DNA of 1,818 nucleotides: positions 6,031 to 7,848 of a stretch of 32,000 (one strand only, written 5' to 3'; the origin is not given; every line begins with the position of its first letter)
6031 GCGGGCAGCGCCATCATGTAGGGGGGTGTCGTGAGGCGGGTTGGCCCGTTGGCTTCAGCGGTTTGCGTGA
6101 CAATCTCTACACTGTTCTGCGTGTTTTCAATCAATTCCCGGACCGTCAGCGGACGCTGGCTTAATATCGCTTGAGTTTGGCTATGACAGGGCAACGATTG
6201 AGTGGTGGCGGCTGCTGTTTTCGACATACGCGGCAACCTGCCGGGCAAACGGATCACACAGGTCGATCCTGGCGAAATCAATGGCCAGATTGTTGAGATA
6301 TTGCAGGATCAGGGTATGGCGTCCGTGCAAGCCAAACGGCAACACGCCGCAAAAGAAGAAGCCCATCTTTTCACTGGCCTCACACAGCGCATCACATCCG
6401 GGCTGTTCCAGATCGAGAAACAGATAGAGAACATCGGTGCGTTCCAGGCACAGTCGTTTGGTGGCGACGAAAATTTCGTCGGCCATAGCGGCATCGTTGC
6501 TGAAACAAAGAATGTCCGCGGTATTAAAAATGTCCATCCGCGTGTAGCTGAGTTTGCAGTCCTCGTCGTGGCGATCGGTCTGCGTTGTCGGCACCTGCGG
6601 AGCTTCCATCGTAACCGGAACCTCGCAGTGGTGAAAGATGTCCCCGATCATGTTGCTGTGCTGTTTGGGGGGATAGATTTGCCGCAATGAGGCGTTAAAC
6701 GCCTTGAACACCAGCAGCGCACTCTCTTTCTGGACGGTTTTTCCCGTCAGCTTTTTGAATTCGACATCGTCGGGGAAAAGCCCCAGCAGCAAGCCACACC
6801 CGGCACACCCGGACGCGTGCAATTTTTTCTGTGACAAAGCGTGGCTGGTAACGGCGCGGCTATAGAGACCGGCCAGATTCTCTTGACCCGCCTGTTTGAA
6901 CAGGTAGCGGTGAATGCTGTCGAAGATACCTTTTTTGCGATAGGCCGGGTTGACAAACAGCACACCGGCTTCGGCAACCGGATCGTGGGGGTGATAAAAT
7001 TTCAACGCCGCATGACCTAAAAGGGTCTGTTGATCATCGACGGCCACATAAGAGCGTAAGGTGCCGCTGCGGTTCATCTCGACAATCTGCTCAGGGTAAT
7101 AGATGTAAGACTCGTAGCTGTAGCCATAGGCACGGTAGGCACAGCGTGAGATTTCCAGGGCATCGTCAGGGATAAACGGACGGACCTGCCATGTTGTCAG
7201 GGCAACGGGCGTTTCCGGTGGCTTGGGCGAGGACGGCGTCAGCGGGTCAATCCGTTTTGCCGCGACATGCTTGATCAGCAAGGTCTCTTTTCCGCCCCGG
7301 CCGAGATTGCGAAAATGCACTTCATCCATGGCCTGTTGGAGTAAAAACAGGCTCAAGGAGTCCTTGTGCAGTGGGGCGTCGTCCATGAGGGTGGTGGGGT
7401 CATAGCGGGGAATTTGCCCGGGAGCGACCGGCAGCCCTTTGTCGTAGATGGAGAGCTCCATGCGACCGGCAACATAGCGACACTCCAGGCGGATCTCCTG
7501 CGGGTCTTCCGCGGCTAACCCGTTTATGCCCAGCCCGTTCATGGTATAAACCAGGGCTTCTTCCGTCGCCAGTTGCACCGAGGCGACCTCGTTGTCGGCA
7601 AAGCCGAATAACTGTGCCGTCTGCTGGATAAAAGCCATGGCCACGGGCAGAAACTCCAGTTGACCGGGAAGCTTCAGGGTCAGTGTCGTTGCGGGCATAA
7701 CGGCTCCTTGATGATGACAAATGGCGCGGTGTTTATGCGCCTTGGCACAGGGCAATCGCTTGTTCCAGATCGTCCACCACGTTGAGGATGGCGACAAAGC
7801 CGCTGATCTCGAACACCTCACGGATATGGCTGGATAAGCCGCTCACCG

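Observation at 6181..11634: A partner-switching operon has no sigma factor, and its anti-sigma-like kinase module is fused to a GNAT acetyltransferase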

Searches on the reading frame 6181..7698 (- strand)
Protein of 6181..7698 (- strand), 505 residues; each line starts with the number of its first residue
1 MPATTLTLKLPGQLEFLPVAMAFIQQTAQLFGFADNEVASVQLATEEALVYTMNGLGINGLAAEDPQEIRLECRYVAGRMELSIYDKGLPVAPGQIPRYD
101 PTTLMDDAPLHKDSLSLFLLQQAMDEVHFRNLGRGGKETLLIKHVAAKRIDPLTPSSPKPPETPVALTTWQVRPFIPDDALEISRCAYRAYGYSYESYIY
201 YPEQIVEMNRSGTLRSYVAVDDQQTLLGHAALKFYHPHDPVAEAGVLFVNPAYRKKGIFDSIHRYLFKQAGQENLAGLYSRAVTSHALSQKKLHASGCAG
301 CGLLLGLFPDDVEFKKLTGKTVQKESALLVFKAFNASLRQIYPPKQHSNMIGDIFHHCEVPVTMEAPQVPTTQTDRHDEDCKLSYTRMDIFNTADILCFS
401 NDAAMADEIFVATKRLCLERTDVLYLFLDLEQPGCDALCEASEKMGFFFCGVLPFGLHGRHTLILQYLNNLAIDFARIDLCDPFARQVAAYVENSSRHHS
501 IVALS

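Call 3: search_protein_families(library=pfam, proteins=[window:6181-7698:-], max_evalue=0.1)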
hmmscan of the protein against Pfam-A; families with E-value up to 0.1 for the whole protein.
window:6181-7698:- (505 aa): 3 families
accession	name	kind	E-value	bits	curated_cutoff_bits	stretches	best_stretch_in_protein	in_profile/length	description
PF13581.12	HATPase_c_2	-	1.6e-09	38.3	27.4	1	12-143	3-127/127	Histidine kinase-like ATPase domain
PF00583.31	Acetyltransf_1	-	8.7e-06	26.4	20.7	1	204-279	27-97/116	Acetyltransferase (GNAT) family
PF13508.13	Acetyltransf_7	-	0.0079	17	27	1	216-270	5-56/84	Acetyltransferase (GNAT) domain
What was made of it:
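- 6181..7698 (-): 505-aa RsbW-like / GNAT / GNAT-like fusion protein (FUS505). Pfam (call 3).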

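Call 7: search_protein_families(library=ncbifam, proteins=[window:6181-7698:-], max_evalue=0.01)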
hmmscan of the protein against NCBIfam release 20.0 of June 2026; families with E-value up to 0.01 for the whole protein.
window:6181-7698:- (505 aa): 3 families
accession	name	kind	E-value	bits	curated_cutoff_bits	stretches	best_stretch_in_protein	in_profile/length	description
NF003144.0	PRK04069.1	equivalog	7.7e-06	25.4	145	1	4-149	6-147/161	anti-sigma B factor RsbW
TIGR01924.1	rsbW_low_gc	equivalog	0.0006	19.3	155.05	1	5-146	7-144/159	anti-sigma B factor RsbW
NF040503.1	resist_ArsN1a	equivalog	0.0051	16.6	170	1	215-302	48-137/159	arsinothricin resistance N-acetyltransferase ArsN1 family A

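Call 8: find_homologous_proteins(query=window:6181-7698:-)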
Query window:6181-7698:- (505 aa): 594 proteins with E <= 0.001 among 8000 candidates; the best 120 are listed.
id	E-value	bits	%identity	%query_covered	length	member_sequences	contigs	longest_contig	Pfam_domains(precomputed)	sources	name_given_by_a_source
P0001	0.0e+0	1165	100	100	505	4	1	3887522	PF13581.13,PF00583.32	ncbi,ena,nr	nr:GNAT family N-acetyltransferase [uncultured Desulfuromonas sp.]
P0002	3.5e-173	595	56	98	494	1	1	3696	PF13581.13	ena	-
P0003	8.5e-162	557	51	99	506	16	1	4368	PF13581.13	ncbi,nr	ncbi:MAG: ATP-binding protein [Deltaproteobacteria bacterium]|nr:ATP-binding protein [Candidatus Tha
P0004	1.2e-159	550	52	98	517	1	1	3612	PF13581.13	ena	-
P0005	4.4e-158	545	51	97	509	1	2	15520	PF13581.13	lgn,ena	-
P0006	6.7e-158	545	50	98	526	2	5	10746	PF13581.13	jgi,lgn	jgi:serine/threonine-protein kinase RsbW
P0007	7.1e-158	545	52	96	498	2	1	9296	PF13581.13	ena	-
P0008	1.4e-156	540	50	98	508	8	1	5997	PF13581.13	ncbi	-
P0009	1.6e-156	540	51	97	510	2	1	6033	PF13581.13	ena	-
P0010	2.8e-156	539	49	97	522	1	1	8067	PF13581.13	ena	-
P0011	5.1e-156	538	51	98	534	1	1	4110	PF13581.13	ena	-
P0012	5.4e-156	538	50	98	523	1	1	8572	PF13581.13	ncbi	-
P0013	7.9e-155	534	49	97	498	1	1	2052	PF13581.13,PF00583.32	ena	-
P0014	1.2e-153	531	51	98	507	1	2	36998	PF13581.13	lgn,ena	-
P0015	4.1e-148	512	50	97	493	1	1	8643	PF13581.13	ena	-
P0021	6.3e-124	433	43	98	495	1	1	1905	PF13581.13,PF00583.32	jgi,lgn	jgi:serine/threonine-protein kinase RsbW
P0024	4.3e-119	417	42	99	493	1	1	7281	PF13581.13,PF00583.32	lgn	-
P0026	2.3e-117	411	43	98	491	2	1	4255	PF13581.13,PF00583.32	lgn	-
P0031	8.2e-109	383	41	95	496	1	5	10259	PF13581.13,PF00583.32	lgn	-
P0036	2.7e-105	371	39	96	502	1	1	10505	PF13581.13,PF00583.32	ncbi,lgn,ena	-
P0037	3.0e-105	371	38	96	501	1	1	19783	PF13581.13,PF00583.32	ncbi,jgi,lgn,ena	-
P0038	2.2e-104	368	39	97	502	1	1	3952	PF13302.14,PF13581.13,PF00583.32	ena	-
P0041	2.7e-103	364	38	98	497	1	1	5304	PF13673.14,PF13508.14,PF13581.13,PF00583.32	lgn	-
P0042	3.1e-103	364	38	98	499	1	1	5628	PF13581.13,PF00583.32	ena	-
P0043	3.5e-103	364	40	97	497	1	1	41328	PF13673.14,PF13581.13,PF00583.32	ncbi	-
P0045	1.2e-102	362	41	95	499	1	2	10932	PF13581.13,PF00583.32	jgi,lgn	jgi:serine/threonine-protein kinase RsbW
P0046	2.7e-102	361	38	96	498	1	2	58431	PF13581.13,PF00583.32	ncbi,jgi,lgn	-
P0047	3.7e-102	361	39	96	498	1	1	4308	PF13581.13,PF00583.32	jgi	-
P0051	1.4e-101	359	38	96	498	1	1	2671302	PF13581.13,PF00583.32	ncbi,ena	-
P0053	4.0e-101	357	40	97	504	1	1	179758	PF13508.14,PF13581.13,PF00583.32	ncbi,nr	ncbi:MAG: GNAT family N-acetyltransferase [Phycisphaerae bacterium]|nr:GNAT family N-acetyltransfera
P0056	3.2e-100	354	38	96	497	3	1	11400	PF13581.13,PF00583.32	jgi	jgi:serine/threonine-protein kinase RsbW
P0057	2.6e-99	351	39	93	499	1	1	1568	PF13581.13,PF00583.32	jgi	jgi:serine/threonine-protein kinase RsbW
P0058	1.0e-98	349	39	97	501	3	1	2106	PF13581.13,PF00583.32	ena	-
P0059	1.4e-98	349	38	97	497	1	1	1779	PF13581.13,PF00583.32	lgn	-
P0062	2.7e-97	345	39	96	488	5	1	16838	PF13581.13,PF02518.32,PF00583.32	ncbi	-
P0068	5.2e-96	340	38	96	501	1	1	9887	PF13581.13,PF00583.32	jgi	-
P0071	1.0e-94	336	36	98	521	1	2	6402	PF13581.13,PF00583.32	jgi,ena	-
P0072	1.2e-94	336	36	96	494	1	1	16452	PF13581.13,PF00583.32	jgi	jgi:serine/threonine-protein kinase RsbW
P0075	1.1e-92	330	37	97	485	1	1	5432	PF13581.13,PF00583.32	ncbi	-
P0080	7.5e-91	323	36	96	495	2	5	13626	PF13302.14,PF13581.13,PF00583.32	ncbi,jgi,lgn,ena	-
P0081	1.3e-90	323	39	96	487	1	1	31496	PF13508.14,PF13581.13,PF00583.32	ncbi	-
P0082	3.9e-89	318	37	96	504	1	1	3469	PF13581.13,PF00583.32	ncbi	-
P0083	3.9e-89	318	37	98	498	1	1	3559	PF13673.14,PF13508.14,PF13581.13,PF14542.13,PF00583.32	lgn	-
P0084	7.5e-89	317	37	98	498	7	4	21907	PF13673.14,PF13508.14,PF13581.13,PF14542.13,PF00583.32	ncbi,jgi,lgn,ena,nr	ncbi:MAG TPA: hypothetical protein DDW80_07620 [Desulfovibrio sp.]|nr:hypothetical protein [Desulfov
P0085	1.3e-88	316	38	92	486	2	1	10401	PF13581.13,PF00583.32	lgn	-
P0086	4.4e-88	314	37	98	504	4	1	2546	PF13581.13,PF00583.32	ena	-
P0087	8.1e-88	313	37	97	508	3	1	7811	PF13581.13,PF00583.32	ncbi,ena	-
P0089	1.5e-86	309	35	97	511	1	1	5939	PF13581.13,PF00583.32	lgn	-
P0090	2.1e-86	309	36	97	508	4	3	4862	PF13581.13,PF00583.32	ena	-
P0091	2.2e-86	309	36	97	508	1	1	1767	PF13581.13,PF00583.32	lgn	-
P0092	1.4e-85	306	44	74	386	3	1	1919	PF00583.32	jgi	jgi:GNAT superfamily N-acetyltransferase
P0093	6.9e-84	300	33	98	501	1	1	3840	PF13302.14,PF13581.13,PF00583.32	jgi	jgi:anti-sigma regulatory factor (Ser/Thr protein kinase)/RimJ/RimL family protein N-acetyltransfera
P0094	4.1e-83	298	34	96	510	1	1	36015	PF13581.13,PF02518.32,PF00583.32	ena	-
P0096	1.3e-82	296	36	97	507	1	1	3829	PF13581.13,PF00583.32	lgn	-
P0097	6.5e-80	287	32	96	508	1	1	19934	PF13302.14,PF13581.13,PF00583.32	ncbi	-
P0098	7.9e-78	280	35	96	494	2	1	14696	PF13581.13,PF02518.32,PF00583.32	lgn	-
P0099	9.2e-78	280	34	96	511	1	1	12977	PF13581.13,PF00583.32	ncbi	-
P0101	3.6e-77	278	33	96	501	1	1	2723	PF13581.13,PF02518.32,PF00583.32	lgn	-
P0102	2.6e-76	275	34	96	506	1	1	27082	PF13673.14,PF13302.14,PF13508.14,PF13581.13,PF00583.32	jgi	jgi:anti-sigma regulatory factor (Ser/Thr protein kinase)/GNAT superfamily N-acetyltransferase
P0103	4.2e-76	275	33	96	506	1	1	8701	PF13581.13,PF00583.32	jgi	jgi:serine/threonine-protein kinase RsbW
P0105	1.3e-75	273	32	97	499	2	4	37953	PF13581.13,PF00583.32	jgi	-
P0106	9.2e-75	270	31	97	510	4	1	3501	PF13581.13,PF00583.32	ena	-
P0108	9.1e-74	267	32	97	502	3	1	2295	PF13581.13,PF00583.32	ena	-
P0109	9.6e-74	267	34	96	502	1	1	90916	PF13673.14,PF13508.14,PF13581.13,PF00583.32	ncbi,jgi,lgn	ncbi:MAG TPA: GNAT family N-acetyltransferase [Syntrophorhabdaceae bacterium]|jgi:serine/threonine-p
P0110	1.9e-73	266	34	97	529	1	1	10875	PF13508.14,PF13581.13,PF00583.32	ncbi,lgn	-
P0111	4.5e-73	265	34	96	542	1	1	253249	PF13581.13,PF00583.32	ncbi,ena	-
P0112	4.7e-73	265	33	98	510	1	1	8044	PF13581.13,PF00583.32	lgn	-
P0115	8.4e-73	264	34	97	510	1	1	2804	PF13581.13,PF00583.32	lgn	-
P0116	9.8e-73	264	33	96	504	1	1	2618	PF13581.13,PF00583.32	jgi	-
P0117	1.1e-72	263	33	96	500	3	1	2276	PF13581.13,PF00583.32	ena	-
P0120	3.6e-72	262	33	97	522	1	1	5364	PF13581.13,PF00583.32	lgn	-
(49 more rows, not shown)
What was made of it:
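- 6181..7698 (-): The database copy is 100% identical and is named 'GNAT family N-acetyltransferase [uncultured Desulfuromonas sp.]' (call 8).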

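Call 12: find_related_loci(query=A1, collection=genome_contigs, flank=10000)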
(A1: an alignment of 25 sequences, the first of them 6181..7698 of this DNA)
Query A1 (505 aa) in genome_contigs; peptide patterns used: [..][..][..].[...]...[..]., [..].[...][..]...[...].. (x = any residue, [..] = any of these).
440 stretches matched a pattern; 378 encode a relative of the query (tblastn E <= 1e-3); the best 80 are kept; 80 distinct loci.
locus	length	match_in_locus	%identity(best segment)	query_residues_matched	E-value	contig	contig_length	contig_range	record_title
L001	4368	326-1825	51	3-500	8e-174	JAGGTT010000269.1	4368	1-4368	MAG: Candidatus Tharpella sp. isolate AUK055 PB_MBMC_009_c_000000000035, whole genome shotgun sequence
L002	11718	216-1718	51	1-494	4e-163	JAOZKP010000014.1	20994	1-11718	MAG: bacterium isolate GMC10.concoct.104_sub NODE_1246_length_20994_cov_17.564640, whole genome shotgun sequence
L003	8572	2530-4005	50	3-497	1e-161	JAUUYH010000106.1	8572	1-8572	MAG: Kiritimatiellota bacterium isolate CSMAG_162 CSMAG_162_k127_6635266_length_8572_cov_27.4034, whole genome shotgun s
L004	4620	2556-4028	44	1-493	9e-145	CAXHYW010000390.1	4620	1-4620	MAG TPA_asm: uncultured Desulfobacteraceae bacterium isolate SRR13485161_binner123_1 genome assembly, contig: ERZ1421221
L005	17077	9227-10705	45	6-497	1e-141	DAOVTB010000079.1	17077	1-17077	MAG TPA_asm: Candidatus Muiribacteriota bacterium isolate CSMAG_1642 CSMAG_1642_k141_5758938_length_17077_cov_12.9896, w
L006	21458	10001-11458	45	1-493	2e-135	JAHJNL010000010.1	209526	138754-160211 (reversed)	MAG: Proteobacteria bacterium isolate Old_saline_glass_biofilm.mb.15 Old_saline_glass_b.mb.15_k141_4564, whole genome sh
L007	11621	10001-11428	41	2-485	3e-115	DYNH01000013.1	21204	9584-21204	MAG TPA_asm: Trichlorobacter lovleyi isolate SulCav_FS08_3_47_22 SulCav_FS08_3_885_length_21204_cov_12_622063, whole gen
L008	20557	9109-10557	39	8-495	2e-113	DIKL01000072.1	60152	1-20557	MAG TPA_asm: Syntrophaceae bacterium UBA5619 UBA5619_contig_6330, whole genome shotgun sequence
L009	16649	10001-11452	38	1-487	2e-113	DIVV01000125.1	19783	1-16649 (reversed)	MAG TPA_asm: bacterium UBP16_UBA6123 isolate UBA6123 UBA6123_contig_14907, whole genome shotgun sequence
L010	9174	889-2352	41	3-496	4e-109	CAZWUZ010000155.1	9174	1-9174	MAG TPA_asm: uncultured bacterium isolate binchicken_co154_39 genome assembly, contig: NODE_15605_length_9174_cov_11.867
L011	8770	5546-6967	40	7-486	5e-109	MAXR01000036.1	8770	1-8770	MAG: Desulfuromonadales bacterium C00003068 5datasets_contig_311083, whole genome shotgun sequence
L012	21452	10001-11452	38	8-494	1e-107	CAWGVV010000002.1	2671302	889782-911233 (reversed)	MAG: uncultured delta proteobacterium isolate MFD02416.bin.1.4 genome assembly, contig: contig_35527, whole genome shotg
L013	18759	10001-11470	40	1-492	1e-107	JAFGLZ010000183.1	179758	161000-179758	MAG: Phycisphaerae bacterium isolate Zod_Metabat.429 k87_8421862, whole genome shotgun sequence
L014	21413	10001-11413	37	10-486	4e-106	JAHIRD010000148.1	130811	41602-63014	MAG: Proteobacteria bacterium isolate MM_PC_MetaG.mb.113 MM_PC_MetaG.mb.113_k141_1772303, whole genome shotgun sequence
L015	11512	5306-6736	38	8-494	6e-105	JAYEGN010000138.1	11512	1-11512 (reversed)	MAG: Campylobacterota bacterium isolate MAG245 MAG245_138, whole genome shotgun sequence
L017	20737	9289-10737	38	1-487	6e-104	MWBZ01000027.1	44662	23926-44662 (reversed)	MAG: bacterium ADurb.Bin243 isolate ADurb.Bin243 BWY32_contig000027, whole genome shotgun sequence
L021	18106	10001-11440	38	8-493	3e-108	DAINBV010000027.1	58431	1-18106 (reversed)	MAG TPA_asm: Geobacteraceae bacterium isolate CTOTU26084 NODE_122_length_58431_cov_7.003169, whole genome shotgun sequen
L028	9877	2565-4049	33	1-497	8e-87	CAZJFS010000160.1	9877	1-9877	MAG TPA_asm: uncultured bacterium isolate SRP089250_co1_123 genome assembly, contig: NODE_12537_length_9877_cov_5.128283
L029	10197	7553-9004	35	7-495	2e-86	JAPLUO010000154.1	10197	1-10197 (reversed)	MAG: candidate division WOR-3 bacterium isolate LacPavin_0920_WC90_MAG_62_12 LacPavin_0920_WC90_scaffold_324594, whole g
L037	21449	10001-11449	35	5-493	6e-84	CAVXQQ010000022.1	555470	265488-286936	MAG: Bryobacterales bacterium isolate MFD01872.bin.2.86 genome assembly, contig: contig_67296, whole genome shotgun sequ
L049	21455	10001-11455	32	5-492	1e-80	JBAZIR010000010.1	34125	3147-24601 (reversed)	MAG: Verrucomicrobiia bacterium isolate SO_2017_LW4_10 scaffold_2837_c1_LW137-91_2017, whole genome shotgun sequence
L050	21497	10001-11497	32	1-493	3e-80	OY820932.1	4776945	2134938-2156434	MAG: Smithellaceae bacterium isolate 90efb5c7-b315-4df1-98b9-9b59cc098579 genome assembly, chromosome: 1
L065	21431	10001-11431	34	14-492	9e-78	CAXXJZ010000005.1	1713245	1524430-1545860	MAG: uncultured Thermotogae bacterium isolate 23f89288-7d88-4897-b737-0766b8824836 genome assembly, contig: contig_5, wh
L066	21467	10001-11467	33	7-494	6e-78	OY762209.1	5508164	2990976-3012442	MAG: Syntrophorhabdaceae bacterium isolate b67c53bf-795e-48b1-b0c8-2f1cb1e3683a genome assembly, chromosome: 1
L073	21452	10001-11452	30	5-493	1e-76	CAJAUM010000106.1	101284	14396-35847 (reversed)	MAG: uncultured Bacteroidales bacterium isolate Loc090907-6m_bin-511 genome assembly, contig: bin-511:106/155, whole gen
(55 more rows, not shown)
